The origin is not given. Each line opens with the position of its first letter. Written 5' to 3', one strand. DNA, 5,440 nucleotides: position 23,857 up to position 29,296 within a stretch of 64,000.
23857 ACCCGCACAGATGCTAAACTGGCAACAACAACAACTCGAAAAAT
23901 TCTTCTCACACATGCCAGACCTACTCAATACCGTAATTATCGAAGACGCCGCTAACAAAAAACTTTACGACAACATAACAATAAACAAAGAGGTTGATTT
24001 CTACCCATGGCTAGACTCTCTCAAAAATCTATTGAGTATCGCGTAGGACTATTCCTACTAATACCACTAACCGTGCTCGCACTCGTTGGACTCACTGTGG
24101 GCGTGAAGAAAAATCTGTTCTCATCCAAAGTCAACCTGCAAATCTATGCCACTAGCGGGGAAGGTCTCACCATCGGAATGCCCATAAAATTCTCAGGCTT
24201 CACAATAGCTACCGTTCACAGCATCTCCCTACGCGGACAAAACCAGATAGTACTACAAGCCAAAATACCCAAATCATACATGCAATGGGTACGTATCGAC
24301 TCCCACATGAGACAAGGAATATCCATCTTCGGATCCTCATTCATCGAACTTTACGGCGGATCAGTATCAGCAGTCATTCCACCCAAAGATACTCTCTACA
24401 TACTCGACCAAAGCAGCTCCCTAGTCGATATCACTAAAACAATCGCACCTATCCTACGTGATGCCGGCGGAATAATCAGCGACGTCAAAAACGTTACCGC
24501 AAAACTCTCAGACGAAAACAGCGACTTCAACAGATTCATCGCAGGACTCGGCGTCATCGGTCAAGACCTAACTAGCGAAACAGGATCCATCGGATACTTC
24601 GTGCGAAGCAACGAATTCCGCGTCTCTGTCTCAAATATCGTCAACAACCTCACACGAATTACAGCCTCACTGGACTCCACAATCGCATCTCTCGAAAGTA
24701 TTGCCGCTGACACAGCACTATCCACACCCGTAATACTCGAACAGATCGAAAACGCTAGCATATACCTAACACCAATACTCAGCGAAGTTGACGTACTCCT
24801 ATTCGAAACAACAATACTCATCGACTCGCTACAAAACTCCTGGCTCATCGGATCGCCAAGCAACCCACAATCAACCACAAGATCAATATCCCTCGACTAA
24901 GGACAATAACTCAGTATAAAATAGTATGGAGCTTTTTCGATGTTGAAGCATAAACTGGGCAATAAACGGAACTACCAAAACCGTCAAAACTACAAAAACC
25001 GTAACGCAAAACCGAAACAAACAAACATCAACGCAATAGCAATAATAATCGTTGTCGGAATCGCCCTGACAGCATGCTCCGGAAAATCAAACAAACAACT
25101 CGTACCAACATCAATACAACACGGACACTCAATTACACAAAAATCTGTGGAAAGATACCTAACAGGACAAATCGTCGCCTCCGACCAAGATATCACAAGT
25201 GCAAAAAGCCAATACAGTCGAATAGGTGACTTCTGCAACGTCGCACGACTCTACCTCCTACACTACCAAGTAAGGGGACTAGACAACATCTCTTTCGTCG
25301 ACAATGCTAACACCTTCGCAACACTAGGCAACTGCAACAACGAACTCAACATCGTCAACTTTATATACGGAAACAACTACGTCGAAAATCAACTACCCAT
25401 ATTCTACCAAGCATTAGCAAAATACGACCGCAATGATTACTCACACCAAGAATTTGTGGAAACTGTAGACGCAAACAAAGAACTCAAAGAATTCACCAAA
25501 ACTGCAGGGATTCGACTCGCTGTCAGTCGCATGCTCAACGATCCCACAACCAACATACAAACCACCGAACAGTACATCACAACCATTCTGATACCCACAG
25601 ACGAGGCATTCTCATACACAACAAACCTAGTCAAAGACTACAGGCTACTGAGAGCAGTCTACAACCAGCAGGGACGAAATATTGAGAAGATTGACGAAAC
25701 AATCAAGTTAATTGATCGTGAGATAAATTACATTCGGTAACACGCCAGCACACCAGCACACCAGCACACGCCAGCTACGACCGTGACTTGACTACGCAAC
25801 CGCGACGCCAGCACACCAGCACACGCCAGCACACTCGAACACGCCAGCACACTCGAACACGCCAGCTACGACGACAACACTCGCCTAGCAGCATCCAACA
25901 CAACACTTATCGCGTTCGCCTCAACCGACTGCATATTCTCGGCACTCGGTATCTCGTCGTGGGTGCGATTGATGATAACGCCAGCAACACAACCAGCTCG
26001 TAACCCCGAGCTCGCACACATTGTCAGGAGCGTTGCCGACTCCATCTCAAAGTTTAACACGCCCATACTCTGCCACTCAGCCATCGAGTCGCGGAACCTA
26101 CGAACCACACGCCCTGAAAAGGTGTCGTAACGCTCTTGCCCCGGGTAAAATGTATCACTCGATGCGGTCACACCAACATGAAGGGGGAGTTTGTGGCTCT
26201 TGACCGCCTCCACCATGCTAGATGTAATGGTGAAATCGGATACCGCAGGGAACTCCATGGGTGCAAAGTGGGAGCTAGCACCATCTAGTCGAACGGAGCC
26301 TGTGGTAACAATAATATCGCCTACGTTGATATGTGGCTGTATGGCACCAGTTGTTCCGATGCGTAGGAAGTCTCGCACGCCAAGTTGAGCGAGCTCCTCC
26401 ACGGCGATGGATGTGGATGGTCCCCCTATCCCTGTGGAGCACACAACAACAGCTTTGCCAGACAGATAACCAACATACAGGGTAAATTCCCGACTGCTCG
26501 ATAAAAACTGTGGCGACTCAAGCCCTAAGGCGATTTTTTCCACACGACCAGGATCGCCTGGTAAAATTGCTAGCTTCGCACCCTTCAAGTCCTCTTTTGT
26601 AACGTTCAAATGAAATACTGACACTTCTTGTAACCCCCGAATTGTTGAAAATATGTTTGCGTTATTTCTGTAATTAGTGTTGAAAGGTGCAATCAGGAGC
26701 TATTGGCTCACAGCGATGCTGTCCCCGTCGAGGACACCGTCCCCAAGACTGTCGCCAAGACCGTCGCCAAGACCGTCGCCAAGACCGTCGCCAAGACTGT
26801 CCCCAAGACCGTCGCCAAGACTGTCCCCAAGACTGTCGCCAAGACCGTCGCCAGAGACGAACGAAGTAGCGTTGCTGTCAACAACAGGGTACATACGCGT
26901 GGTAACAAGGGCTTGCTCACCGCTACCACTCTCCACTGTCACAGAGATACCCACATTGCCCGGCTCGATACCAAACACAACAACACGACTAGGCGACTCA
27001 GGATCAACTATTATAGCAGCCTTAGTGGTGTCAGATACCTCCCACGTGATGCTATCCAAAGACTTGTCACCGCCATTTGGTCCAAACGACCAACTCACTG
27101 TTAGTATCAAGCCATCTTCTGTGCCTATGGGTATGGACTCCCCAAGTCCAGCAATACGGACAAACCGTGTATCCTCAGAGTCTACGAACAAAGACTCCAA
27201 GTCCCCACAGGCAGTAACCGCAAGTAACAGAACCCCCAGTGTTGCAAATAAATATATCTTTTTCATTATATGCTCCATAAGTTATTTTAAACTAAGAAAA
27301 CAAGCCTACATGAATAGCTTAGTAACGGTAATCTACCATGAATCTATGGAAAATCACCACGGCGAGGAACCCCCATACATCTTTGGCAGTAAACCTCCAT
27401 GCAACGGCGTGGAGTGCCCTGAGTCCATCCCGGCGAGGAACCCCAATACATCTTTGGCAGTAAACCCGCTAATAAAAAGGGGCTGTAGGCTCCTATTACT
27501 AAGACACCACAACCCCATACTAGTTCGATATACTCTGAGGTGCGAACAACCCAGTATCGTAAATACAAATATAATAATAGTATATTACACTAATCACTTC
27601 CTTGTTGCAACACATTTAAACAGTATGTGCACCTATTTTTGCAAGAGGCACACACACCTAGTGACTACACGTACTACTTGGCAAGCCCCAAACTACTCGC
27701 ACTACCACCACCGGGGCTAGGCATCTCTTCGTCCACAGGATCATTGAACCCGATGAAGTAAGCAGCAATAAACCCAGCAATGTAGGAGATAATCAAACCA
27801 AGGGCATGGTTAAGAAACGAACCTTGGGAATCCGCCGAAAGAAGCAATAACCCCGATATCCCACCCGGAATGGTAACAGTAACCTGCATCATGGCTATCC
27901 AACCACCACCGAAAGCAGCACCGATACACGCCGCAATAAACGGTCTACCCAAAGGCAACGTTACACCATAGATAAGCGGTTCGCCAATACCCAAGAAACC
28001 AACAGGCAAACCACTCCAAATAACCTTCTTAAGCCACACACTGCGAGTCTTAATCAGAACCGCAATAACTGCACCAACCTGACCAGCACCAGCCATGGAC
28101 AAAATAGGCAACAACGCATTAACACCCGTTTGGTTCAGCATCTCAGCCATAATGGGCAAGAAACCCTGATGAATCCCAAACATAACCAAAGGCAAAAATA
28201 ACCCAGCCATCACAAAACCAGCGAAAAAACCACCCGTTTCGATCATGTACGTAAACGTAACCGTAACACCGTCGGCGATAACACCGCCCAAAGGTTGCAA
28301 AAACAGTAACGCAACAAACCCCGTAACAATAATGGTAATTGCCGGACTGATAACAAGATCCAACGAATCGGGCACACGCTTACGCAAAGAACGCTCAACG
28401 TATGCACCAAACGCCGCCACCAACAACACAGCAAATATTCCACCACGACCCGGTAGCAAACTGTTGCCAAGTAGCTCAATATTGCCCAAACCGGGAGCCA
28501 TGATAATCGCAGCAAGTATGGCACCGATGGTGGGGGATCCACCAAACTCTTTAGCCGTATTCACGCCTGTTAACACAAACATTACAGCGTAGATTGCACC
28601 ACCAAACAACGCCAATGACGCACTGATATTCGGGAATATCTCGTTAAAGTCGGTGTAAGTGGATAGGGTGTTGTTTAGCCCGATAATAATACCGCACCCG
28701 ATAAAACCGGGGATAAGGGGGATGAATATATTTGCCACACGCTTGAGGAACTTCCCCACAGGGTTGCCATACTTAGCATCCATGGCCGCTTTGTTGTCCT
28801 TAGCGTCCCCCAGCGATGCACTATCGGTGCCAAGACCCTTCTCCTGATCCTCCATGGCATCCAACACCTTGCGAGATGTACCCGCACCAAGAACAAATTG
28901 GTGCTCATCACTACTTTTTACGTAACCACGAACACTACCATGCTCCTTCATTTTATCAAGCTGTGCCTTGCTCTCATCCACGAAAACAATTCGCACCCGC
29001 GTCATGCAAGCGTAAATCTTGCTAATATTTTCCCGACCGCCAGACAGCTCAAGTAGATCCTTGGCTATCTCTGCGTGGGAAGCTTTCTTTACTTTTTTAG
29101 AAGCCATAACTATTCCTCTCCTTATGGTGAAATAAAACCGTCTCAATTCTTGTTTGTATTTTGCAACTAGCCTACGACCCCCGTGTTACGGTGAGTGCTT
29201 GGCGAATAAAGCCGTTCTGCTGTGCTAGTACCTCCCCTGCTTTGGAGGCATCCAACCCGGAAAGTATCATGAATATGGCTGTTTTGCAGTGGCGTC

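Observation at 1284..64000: Strong A/C versus G/T strand bias that flips polarity in kb-sized patches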

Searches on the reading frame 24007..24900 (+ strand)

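Call 7: search_protein_families(library=pfam, proteins=[window:24007-24900:+])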
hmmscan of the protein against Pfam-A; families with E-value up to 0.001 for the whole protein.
window:24007-24900:+ (297 aa): 1 family
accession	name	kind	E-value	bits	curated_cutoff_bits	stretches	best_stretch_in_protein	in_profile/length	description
PF02470.25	MlaD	-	6.7e-05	23.5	25.1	1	42-115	3-78/81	MlaD protein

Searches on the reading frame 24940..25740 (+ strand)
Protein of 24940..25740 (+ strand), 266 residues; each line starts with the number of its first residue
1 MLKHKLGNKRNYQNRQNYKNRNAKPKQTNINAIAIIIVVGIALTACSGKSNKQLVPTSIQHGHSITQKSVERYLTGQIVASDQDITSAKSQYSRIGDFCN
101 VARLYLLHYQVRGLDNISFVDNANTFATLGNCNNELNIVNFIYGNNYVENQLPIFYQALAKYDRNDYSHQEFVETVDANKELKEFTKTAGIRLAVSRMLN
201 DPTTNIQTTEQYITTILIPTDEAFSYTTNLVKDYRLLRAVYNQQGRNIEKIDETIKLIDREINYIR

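Call 7: search_protein_families(library=pfam, proteins=[window:24940-25740:+])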
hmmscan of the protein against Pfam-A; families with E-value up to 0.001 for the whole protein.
window:24940-25740:+ (266 aa): 0 families

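Call 85: search_protein_families(library=ncbifam, proteins=[window:24940-25740:+], max_evalue=0.01)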
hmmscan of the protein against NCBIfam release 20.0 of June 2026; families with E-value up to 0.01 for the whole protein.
window:24940-25740:+ (266 aa): 1 family
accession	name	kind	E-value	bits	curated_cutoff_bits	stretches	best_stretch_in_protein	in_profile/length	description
TIGR00862.1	O-ClC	subfamily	0.0031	17.3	358.95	1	127-183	168-225/236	intracellular chloride channel protein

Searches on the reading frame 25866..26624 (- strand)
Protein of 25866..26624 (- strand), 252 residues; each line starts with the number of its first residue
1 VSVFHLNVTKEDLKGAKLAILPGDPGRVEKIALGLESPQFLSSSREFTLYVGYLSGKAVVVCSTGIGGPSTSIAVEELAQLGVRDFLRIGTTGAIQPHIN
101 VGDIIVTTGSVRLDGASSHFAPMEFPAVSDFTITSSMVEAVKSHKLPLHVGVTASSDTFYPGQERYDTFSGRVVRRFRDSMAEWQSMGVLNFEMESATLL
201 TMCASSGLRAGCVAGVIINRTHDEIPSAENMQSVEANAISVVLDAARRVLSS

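Call 7: search_protein_families(library=pfam, proteins=[window:25866-26624:-])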
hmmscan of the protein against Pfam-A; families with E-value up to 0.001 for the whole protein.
window:25866-26624:- (252 aa): 1 family
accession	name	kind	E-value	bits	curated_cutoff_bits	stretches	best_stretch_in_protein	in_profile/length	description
PF01048.26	PNP_UDP_1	-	7.7e-41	140.4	25.1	1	17-242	1-224/233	Phosphorylase superfamily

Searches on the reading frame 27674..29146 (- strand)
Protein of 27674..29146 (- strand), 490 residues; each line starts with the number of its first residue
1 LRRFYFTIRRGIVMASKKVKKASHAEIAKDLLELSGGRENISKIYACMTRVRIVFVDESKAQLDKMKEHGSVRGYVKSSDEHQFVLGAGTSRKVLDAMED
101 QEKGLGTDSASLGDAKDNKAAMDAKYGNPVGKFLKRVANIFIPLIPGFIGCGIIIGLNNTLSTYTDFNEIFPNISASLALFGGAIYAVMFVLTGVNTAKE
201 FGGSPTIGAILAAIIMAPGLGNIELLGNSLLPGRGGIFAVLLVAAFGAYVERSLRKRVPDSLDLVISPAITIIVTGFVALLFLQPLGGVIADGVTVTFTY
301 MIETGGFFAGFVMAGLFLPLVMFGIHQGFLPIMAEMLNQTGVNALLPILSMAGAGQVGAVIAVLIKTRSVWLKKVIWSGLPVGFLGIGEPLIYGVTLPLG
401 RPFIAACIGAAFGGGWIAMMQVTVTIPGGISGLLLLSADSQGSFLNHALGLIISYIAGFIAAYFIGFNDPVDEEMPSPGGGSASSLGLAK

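Call 8: search_protein_families(library=pfam, proteins=[window:27674-29146:-])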
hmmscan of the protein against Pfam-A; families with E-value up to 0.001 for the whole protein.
window:27674-29146:- (490 aa): 2 families
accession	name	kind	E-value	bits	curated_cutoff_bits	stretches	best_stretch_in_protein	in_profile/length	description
PF02378.23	PTS_EIIC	-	7e-33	114.5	30.7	1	139-409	2-318/319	Phosphotransferase system, EIIC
PF00367.25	PTS_EIIB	-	7.5e-11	41.7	27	1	29-61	1-33/34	phosphotransferase system, EIIB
